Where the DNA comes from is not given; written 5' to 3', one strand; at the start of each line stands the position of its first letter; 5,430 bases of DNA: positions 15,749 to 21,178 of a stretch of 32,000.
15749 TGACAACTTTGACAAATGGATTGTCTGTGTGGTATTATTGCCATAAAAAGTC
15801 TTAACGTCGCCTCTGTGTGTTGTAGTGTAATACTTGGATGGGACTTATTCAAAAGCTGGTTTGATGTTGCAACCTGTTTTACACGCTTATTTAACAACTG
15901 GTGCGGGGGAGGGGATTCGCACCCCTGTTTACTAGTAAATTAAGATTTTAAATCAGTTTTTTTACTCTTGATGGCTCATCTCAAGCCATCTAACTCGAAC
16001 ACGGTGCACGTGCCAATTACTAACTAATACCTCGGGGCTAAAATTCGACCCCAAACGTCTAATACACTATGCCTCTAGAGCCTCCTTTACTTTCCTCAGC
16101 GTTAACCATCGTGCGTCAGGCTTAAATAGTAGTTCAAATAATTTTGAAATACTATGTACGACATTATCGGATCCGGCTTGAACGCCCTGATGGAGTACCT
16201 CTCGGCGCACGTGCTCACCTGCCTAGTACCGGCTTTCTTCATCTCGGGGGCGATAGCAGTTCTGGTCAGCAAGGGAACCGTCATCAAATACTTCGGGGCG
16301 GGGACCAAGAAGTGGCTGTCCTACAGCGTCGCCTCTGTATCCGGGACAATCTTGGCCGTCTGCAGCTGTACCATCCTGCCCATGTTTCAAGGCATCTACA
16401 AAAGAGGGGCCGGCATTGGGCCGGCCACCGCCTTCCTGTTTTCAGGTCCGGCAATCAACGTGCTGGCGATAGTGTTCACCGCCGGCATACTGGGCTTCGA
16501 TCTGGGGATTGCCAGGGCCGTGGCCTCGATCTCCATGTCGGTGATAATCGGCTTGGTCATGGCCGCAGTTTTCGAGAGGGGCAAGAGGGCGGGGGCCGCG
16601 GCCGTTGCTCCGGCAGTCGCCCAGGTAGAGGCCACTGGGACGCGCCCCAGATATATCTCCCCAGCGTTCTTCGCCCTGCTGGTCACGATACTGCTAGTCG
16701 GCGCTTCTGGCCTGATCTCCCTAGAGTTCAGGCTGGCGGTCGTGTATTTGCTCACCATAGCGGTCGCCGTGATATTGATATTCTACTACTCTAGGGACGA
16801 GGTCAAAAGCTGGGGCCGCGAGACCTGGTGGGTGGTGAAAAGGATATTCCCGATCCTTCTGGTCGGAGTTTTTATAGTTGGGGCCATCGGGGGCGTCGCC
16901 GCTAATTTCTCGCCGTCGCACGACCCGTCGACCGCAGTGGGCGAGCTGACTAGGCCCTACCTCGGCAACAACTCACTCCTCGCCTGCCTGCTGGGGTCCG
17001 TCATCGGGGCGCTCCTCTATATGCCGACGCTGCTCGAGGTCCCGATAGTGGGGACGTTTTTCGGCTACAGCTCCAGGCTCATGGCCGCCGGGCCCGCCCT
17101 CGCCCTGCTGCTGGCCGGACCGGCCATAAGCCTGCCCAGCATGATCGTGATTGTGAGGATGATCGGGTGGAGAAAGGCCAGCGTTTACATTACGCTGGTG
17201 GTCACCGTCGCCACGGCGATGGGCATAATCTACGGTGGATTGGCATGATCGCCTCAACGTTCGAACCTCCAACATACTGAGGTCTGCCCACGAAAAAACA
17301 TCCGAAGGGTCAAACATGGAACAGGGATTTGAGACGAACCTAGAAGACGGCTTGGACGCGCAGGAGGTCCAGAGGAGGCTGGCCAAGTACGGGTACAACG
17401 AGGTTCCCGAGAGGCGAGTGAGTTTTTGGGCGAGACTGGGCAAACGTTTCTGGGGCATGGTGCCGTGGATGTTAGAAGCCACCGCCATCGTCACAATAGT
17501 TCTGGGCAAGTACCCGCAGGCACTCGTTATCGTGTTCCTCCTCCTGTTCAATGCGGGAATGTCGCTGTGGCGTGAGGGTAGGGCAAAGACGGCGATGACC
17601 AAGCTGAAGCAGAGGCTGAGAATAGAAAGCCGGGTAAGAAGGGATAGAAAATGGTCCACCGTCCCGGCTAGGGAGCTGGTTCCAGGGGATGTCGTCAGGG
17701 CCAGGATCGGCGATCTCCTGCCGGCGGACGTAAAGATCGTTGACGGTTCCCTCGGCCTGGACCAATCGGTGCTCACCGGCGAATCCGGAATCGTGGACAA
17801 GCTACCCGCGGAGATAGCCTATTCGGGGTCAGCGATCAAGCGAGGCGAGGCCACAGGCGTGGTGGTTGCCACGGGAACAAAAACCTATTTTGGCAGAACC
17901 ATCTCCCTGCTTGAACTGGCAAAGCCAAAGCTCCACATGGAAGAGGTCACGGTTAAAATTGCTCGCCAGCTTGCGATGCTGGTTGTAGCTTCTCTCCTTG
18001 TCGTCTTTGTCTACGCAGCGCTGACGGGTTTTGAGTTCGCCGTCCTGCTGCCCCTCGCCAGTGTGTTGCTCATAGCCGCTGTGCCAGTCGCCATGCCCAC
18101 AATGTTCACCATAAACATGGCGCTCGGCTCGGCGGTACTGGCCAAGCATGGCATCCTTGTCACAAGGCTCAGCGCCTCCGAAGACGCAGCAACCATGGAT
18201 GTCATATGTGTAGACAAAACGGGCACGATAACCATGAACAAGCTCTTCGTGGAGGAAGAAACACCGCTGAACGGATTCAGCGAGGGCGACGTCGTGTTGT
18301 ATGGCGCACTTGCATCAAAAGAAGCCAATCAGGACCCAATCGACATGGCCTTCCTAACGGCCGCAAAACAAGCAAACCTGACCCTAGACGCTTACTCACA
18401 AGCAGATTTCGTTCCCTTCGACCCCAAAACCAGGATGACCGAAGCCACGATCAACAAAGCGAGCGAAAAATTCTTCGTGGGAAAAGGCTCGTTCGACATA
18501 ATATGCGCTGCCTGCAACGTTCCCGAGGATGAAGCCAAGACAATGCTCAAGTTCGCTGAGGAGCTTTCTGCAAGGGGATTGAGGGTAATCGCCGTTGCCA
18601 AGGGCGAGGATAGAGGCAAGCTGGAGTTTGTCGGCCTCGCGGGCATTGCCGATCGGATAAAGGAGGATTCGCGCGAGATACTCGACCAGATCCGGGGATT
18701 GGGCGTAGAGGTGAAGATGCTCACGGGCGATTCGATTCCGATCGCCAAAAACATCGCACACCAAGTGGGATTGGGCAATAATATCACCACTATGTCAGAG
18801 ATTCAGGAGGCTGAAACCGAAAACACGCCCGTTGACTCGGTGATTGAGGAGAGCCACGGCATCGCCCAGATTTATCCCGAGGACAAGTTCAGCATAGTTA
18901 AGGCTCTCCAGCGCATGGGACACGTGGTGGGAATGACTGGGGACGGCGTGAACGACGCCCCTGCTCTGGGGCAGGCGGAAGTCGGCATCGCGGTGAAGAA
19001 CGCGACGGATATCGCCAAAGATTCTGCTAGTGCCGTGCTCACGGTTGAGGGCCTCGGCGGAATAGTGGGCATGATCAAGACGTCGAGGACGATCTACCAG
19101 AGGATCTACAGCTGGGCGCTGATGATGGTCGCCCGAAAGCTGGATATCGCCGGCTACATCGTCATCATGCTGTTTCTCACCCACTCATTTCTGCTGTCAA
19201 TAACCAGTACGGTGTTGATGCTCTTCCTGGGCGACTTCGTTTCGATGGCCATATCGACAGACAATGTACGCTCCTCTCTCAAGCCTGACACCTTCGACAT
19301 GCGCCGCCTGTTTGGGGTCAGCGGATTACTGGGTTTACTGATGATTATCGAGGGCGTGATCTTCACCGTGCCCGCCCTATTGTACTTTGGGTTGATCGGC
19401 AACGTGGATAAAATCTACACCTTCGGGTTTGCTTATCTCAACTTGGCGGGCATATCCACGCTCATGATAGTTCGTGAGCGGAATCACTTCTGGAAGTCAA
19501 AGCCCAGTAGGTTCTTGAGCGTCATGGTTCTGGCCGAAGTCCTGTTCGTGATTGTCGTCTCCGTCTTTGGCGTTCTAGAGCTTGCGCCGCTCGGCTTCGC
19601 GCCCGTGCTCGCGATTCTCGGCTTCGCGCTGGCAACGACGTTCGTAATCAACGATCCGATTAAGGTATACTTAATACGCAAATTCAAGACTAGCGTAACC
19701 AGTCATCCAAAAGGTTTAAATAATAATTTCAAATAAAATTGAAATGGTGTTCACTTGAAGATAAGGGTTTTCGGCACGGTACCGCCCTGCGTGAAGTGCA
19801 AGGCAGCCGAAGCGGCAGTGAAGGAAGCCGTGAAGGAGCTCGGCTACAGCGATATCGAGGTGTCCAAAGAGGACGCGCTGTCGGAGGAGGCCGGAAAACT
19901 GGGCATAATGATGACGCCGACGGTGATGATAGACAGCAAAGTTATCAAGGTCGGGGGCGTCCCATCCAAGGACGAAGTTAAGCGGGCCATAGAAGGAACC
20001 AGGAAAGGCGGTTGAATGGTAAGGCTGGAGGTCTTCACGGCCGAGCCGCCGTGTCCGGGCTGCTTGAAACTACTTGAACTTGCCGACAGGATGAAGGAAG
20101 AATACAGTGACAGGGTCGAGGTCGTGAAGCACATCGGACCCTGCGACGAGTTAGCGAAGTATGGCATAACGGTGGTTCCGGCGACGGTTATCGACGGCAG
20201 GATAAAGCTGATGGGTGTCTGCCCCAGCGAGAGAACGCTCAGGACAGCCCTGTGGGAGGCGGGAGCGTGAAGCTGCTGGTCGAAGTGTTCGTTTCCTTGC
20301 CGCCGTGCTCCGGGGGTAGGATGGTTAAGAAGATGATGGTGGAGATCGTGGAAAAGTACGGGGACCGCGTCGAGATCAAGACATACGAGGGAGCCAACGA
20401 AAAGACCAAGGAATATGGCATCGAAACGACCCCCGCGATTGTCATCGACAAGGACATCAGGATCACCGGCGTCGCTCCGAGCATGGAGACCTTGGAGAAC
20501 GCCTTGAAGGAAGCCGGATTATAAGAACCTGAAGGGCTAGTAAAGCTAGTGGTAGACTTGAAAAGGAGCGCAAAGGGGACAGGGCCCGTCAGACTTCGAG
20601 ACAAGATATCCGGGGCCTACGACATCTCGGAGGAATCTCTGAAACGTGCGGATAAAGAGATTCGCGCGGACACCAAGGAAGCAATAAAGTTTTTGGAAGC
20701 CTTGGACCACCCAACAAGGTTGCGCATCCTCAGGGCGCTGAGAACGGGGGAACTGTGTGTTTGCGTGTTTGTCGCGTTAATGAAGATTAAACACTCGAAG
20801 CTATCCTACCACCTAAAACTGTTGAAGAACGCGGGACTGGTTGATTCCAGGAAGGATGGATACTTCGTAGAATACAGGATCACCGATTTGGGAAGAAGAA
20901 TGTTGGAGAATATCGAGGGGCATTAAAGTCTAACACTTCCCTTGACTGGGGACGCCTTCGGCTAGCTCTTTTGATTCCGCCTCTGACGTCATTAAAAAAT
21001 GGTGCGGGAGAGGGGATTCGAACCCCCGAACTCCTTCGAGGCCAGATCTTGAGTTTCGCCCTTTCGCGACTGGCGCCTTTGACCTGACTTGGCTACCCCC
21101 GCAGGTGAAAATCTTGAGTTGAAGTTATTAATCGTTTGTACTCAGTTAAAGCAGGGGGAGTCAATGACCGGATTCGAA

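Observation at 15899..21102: A ~5.1-kb segment downstream of tRNA-Leu(CAA), bounded by a 29-nt direct repeat of the tRNA 3' end: an integrase-less integrated island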

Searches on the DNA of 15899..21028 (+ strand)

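Call 80: search_dna_similar(query=window:15899-21028:+, collection=plasmids, mode=distant, max_rows=8)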
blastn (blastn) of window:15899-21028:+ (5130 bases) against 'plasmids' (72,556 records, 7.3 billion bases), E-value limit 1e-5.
Records with a match: 172; places in all: 174; records where one place covers at least 80% of the query: 0.
Best place of each record, by identity: 80-90% 28; 60-80% 144.
By first word of the organism name: Klebsiella 30; Citrobacter 27; Cronobacter 15; Roseomonas 8; Enterobacter 7; Dinoroseobacter 6; Shinella 5; Phaeobacter 4; Deinococcus 3; Streptomyces 3; and 48 more.
By predicted mobility (MOB-suite, as given by PLSDB): non-mobilizable 80; conjugative 72; mobilizable 20.
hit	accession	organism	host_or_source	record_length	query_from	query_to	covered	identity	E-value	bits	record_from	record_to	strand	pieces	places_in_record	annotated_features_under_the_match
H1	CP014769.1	Hymenobacter psoromatis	Lichen,single cell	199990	2205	3144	8%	71.1%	7e-17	189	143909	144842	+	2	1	hypothetical protein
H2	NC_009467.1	Acidiphilium cryptum JF-5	-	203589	2960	3112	3%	69.3%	2e-6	65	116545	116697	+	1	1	plasma-membrane proton-efflux P-type ATPase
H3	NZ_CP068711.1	Burkholderia thailandensis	soil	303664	2964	3111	3%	71.1%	1e-7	69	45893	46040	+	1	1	plasma-membrane proton-efflux P-type ATPase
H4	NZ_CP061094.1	Roseomonas marmotae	Marmota himalayana,pure culture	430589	2978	3119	3%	74.1%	2e-12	85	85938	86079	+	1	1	heavy metal translocating P-type ATPase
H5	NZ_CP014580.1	Paraburkholderia phytofirmans OLGA172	-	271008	2978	3120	3%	73.4%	1e-13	88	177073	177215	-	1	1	HAD-IC family P-type ATPase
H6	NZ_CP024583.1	Roseomonas sp. FDAARGOS_362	Homo sapiens,peripheral Blood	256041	2978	3119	3%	72.7%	8e-10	76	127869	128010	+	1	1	heavy metal translocating P-type ATPase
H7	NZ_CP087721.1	Roseomonas sp. OT10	single cell,human skin swab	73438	2978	3119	3%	72.7%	8e-10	76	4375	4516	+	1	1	heavy metal translocating P-type ATPase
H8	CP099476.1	Roseomonas mucosa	Human skin,single cell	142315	2978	3119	3%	72.0%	1e-8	72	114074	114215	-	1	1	heavy metal translocating P-type ATPase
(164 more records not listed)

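Call 81: search_dna_similar(query=window:15899-21028:+, collection=phages, mode=distant, max_rows=5)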
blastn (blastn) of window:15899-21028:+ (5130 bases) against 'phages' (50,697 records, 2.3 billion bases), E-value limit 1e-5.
Records with a match: 2; places in all: 2; records where one place covers at least 80% of the query: 0.
Best place of each record, by identity: 60-80% 2.
By first word of the organism name: Bacteriophage 1; Pseudomonas 1.
By host as written in the record: - 1; Pseudomonas aeruginosa 1.
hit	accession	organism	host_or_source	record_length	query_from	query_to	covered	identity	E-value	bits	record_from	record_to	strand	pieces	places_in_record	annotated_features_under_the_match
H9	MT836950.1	Bacteriophage sp.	human fecal samples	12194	337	559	4%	68.2%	2e-12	83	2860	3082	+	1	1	record has no annotation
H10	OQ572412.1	Pseudomonas phage Y11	Pseudomonas aeruginosa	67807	3002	3129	2%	71.1%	5e-7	65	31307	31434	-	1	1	record has no annotation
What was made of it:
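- Tried and rejected: Searching with the whole 5.1 kb matched only generic P-type ATPase motifs (calls 80, 81).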

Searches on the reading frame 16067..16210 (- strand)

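Call 63: search_protein_families(library=pfam, proteins=[window:16067-16210:-], max_evalue=1)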
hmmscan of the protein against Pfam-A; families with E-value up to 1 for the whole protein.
window:16067-16210:- (47 aa): 1 family
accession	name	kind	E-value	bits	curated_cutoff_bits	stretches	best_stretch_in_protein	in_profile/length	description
PF14015.11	DUF4231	-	0.011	16.6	24.7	1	18-46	54-82/103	Protein of unknown function (DUF4231)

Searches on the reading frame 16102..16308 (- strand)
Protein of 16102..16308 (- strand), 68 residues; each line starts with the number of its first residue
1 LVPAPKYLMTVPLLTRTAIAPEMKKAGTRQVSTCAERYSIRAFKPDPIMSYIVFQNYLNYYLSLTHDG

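Call 63: search_protein_families(library=pfam, proteins=[window:16102-16308:-], max_evalue=1)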
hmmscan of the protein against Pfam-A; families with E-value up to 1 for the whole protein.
window:16102-16308:- (68 aa): 0 families

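Call 64: search_protein_families(library=phrogs, proteins=[window:16102-16308:-], max_evalue=0.1)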
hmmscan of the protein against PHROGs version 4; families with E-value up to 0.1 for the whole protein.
window:16102-16308:- (68 aa): 0 families
